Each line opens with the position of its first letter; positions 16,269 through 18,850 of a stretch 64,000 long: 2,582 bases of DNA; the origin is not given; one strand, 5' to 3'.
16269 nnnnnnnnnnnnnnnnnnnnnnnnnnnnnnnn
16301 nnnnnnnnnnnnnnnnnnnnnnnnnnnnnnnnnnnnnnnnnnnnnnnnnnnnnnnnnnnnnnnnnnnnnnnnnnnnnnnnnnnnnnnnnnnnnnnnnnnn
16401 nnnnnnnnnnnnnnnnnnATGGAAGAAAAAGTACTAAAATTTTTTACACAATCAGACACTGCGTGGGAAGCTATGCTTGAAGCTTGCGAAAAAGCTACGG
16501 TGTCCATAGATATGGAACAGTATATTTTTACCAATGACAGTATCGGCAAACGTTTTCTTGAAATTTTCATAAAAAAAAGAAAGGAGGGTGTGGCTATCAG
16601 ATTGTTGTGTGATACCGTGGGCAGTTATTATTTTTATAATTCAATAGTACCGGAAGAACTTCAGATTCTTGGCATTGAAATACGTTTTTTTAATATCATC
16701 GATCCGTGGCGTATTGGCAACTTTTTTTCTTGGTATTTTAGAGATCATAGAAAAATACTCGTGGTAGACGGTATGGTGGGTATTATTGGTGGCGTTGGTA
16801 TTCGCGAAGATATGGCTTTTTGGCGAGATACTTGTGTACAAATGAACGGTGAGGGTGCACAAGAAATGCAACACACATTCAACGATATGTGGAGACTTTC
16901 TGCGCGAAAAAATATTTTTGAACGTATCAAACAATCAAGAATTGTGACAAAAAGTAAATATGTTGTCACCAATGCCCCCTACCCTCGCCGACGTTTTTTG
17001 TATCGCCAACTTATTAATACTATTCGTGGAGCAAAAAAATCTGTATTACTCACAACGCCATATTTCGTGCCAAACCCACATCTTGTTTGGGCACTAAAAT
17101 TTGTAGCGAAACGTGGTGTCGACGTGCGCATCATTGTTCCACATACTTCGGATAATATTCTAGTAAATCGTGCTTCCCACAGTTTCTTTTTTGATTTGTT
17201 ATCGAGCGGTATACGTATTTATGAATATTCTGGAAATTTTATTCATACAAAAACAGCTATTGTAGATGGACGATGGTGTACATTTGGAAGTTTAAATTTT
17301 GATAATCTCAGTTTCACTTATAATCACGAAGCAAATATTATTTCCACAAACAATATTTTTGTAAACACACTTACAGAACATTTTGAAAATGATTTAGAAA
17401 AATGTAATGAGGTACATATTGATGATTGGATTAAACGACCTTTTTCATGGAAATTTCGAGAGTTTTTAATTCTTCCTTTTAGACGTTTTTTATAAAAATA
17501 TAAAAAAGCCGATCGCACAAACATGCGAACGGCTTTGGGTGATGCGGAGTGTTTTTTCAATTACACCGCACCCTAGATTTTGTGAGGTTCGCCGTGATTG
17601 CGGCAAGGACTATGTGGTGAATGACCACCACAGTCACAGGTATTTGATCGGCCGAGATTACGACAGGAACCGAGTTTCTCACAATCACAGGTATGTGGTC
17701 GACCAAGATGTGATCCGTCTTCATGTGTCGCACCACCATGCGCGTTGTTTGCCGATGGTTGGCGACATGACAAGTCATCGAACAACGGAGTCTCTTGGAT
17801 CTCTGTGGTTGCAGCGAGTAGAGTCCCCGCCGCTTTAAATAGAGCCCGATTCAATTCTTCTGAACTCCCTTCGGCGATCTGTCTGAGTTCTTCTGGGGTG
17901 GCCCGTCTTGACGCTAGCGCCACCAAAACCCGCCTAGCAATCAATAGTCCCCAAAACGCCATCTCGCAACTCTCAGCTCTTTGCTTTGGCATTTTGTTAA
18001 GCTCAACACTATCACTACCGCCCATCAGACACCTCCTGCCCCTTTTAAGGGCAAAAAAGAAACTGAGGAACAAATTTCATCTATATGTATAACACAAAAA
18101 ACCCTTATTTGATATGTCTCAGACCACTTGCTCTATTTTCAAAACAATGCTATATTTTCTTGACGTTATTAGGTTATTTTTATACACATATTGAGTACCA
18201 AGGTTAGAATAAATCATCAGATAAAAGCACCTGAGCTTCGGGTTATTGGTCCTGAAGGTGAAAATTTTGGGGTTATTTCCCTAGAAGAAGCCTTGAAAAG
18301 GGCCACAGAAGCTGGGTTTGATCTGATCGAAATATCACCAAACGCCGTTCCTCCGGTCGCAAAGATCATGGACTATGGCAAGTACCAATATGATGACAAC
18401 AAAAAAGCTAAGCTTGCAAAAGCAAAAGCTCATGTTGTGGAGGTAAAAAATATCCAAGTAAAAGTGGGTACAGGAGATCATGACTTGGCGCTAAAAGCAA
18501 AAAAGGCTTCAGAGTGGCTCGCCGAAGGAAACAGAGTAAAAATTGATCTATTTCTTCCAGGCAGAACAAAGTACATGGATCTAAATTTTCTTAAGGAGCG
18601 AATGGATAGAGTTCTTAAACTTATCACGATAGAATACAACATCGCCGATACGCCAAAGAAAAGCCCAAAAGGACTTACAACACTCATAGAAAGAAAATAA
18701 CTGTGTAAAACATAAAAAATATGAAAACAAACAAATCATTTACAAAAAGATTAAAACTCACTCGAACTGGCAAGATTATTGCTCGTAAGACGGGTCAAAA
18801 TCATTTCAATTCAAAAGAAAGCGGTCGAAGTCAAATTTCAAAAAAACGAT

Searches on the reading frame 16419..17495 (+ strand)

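Call 55: search_protein_families(library=pfam, proteins=[window:16419-17495:+], max_evalue=0.01)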
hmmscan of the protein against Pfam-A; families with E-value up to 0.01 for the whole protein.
window:16419-17495:+ (358 aa): 2 families
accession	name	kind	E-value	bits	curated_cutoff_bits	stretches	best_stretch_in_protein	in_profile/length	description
PF13091.12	PLDc_2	-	3.2e-42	143.9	27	2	198-325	1-131/132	PLD-like domain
PF00614.28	PLDc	-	7.2e-07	29.4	21.9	0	273-296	3-26/28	Phospholipase D Active site motif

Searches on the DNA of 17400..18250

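Call 74: search_rna_families(source=window, start=17400, end=18250, threshold=evalue, max_evalue=0.1)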
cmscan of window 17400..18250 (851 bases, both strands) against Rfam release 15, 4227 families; matches with E-value up to 0.1: 0.
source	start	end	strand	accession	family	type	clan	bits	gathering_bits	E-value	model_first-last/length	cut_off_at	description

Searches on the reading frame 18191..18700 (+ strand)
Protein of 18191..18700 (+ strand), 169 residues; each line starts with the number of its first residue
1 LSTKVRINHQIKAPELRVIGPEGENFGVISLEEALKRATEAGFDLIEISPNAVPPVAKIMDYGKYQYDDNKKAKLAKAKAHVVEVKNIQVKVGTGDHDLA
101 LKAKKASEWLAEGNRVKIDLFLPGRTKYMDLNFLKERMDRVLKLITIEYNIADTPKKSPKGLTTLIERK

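Call 55: search_protein_families(library=pfam, proteins=[window:18191-18700:+], max_evalue=0.01)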
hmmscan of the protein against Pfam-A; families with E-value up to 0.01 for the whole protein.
window:18191-18700:+ (169 aa): 2 families
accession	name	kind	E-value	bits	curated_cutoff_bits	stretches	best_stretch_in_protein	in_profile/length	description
PF05198.21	IF3_N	-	5e-29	100.7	26.9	1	7-74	1-68/70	Translation initiation factor IF-3, N-terminal domain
PF00707.27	IF3_C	-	2.1e-11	44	34.8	1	83-165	1-82/86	Translation initiation factor IF-3, C-terminal domain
